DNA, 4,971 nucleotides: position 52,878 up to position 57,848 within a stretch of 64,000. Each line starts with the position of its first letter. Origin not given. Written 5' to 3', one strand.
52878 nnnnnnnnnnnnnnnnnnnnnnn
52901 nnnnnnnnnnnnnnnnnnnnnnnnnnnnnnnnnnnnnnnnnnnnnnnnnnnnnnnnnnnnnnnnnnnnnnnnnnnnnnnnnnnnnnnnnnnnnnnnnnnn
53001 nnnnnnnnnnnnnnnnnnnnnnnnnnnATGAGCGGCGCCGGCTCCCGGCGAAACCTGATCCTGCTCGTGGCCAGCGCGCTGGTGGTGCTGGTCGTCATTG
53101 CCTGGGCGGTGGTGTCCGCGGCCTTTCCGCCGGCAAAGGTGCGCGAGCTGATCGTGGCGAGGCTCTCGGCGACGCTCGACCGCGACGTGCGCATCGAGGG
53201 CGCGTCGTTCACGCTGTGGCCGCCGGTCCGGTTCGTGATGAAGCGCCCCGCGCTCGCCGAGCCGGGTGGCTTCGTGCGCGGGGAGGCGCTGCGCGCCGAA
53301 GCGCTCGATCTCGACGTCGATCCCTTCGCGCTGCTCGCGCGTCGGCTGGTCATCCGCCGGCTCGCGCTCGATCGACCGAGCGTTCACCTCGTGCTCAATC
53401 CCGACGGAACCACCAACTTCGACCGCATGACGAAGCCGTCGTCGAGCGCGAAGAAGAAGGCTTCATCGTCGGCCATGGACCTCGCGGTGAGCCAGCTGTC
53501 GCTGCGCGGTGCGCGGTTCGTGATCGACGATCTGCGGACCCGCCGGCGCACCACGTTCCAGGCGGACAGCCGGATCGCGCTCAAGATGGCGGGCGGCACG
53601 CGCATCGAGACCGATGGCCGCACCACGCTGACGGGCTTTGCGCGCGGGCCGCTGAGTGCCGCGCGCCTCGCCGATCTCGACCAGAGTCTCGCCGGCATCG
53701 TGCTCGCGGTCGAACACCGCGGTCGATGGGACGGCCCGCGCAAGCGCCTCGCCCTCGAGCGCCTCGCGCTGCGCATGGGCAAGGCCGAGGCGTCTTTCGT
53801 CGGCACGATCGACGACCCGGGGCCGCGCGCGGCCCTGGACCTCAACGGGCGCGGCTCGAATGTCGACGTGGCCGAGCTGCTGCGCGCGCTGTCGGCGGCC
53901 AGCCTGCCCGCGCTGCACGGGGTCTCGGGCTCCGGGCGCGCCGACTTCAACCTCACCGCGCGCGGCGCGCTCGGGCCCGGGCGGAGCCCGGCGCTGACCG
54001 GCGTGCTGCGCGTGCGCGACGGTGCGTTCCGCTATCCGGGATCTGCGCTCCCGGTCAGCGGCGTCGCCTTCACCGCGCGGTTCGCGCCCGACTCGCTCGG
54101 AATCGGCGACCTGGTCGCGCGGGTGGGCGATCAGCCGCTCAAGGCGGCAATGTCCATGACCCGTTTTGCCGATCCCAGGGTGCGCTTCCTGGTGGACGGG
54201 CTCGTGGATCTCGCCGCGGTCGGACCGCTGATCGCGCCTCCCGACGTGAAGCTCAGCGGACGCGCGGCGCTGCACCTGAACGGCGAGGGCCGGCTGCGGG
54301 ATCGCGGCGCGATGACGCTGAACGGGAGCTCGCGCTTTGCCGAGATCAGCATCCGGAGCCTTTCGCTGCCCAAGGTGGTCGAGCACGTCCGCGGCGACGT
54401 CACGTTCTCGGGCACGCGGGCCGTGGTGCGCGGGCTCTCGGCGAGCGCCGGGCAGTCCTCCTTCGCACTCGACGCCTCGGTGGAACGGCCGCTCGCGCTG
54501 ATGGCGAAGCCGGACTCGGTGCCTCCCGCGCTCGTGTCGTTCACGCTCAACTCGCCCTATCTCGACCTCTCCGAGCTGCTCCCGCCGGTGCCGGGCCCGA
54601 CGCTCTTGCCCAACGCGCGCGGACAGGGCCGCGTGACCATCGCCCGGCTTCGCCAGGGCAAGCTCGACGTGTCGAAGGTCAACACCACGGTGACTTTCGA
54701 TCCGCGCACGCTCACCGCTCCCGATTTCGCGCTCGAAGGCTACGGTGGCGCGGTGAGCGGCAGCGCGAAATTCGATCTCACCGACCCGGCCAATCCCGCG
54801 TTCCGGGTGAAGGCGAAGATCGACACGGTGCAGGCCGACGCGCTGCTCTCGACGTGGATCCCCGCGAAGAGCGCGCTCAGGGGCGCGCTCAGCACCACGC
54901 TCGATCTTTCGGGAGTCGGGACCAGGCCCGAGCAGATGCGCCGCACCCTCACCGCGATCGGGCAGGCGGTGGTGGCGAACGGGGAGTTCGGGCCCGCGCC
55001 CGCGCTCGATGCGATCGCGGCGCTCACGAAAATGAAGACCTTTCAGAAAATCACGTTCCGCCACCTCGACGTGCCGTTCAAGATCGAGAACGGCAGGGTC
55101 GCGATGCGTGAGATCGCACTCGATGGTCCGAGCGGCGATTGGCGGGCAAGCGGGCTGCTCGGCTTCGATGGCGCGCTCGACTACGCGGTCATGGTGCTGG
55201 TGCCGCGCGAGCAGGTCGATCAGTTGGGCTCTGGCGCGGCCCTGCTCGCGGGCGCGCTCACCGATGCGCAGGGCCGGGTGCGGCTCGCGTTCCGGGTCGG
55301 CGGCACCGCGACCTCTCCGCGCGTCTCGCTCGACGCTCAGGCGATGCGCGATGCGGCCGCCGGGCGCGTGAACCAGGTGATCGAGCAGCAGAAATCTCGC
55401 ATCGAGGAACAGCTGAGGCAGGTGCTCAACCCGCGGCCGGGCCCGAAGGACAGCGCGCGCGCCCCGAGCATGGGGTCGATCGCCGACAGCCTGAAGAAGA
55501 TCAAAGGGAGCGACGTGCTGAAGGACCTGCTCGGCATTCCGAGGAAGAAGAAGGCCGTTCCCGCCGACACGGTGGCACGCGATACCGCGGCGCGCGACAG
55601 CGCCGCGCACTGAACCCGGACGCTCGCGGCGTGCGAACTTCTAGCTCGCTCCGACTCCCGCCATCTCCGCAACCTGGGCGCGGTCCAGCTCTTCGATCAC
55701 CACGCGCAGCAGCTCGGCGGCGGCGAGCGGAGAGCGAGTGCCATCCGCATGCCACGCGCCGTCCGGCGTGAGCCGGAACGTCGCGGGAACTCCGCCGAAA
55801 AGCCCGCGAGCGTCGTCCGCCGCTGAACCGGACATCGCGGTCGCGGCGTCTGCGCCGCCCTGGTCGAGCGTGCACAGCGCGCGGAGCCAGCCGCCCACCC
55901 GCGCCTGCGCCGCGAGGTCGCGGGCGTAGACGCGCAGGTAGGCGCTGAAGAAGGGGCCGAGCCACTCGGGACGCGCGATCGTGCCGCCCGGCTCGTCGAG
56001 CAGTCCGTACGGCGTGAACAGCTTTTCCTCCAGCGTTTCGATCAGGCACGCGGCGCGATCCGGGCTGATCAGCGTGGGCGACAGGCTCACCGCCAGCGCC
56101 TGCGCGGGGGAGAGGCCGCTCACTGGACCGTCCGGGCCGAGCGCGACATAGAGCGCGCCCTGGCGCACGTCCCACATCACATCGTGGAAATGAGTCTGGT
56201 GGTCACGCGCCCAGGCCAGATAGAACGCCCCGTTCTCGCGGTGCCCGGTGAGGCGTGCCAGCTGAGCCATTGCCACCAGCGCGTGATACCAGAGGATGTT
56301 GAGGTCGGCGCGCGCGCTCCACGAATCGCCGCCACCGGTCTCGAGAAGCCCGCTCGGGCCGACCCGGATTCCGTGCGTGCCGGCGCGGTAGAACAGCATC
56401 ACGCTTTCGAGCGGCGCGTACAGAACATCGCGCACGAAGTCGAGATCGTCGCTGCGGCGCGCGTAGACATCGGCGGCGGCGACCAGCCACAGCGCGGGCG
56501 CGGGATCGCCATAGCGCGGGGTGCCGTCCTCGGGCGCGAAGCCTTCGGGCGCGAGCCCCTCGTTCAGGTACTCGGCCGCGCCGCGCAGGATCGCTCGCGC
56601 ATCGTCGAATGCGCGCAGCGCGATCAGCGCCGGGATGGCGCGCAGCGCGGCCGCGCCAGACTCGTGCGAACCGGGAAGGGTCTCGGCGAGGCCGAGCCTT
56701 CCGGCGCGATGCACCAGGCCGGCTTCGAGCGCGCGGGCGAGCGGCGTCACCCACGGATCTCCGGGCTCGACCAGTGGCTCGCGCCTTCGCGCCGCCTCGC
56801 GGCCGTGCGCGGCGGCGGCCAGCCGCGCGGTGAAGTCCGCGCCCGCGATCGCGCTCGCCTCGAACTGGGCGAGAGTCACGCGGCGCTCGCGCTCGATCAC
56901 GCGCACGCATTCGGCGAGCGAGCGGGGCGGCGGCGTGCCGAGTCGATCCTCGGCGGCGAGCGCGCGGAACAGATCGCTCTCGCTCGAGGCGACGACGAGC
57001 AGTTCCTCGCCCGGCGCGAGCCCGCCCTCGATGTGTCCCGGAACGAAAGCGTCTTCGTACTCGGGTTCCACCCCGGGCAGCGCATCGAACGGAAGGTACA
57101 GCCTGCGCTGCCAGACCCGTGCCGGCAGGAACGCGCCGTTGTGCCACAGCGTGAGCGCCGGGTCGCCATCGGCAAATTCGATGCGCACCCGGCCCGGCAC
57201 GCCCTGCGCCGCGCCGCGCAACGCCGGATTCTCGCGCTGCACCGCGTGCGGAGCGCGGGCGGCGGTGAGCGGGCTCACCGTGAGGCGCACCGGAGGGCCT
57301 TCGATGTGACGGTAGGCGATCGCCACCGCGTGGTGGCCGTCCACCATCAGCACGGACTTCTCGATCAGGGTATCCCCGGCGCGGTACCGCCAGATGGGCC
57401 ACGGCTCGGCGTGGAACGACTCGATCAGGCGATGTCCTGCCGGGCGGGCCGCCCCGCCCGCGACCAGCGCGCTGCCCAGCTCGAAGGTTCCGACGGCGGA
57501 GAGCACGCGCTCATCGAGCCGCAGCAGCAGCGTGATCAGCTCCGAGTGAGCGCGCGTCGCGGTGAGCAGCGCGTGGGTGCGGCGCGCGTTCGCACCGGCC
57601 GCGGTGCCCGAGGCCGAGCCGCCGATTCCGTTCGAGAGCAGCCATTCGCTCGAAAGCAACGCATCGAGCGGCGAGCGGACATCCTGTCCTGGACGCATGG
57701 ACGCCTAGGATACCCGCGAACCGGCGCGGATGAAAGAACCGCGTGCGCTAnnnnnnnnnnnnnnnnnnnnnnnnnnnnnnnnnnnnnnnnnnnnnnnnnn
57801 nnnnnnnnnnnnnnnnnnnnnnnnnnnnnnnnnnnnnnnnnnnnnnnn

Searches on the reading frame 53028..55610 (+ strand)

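Call 57: search_protein_families(library=pfam, proteins=[window:53028-55610:+], max_evalue=0.0001)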
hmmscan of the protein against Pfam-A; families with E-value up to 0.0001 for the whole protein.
window:53028-55610:+ (861 aa): 3 families
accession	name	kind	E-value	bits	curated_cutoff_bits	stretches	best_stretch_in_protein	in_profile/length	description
PF05170.20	AsmA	-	1.1e-20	74.5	29.8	1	11-171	8-176/607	AsmA family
PF05359.17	DUF748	-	1.4e-17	63.5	50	1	18-177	20-177/1037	Domain of Unknown Function (DUF748)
PF13116.12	YhdP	-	8.6e-12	44.2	46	0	8-169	9-157/1224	YhdP protein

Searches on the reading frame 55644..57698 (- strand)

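Call 57: search_protein_families(library=pfam, proteins=[window:55644-57698:-], max_evalue=0.0001)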
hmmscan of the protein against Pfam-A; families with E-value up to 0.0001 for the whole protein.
window:55644-57698:- (685 aa): 2 families
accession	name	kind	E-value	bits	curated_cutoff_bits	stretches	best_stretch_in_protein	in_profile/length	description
PF12439.13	GDE_N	-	2.5e-47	161.7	27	1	18-233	2-218/219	Glycogen debranching enzyme N terminal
PF06202.20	GDE_C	-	2.9e-20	73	21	1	359-566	41-265/367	Amylo-alpha-1,6-glucosidase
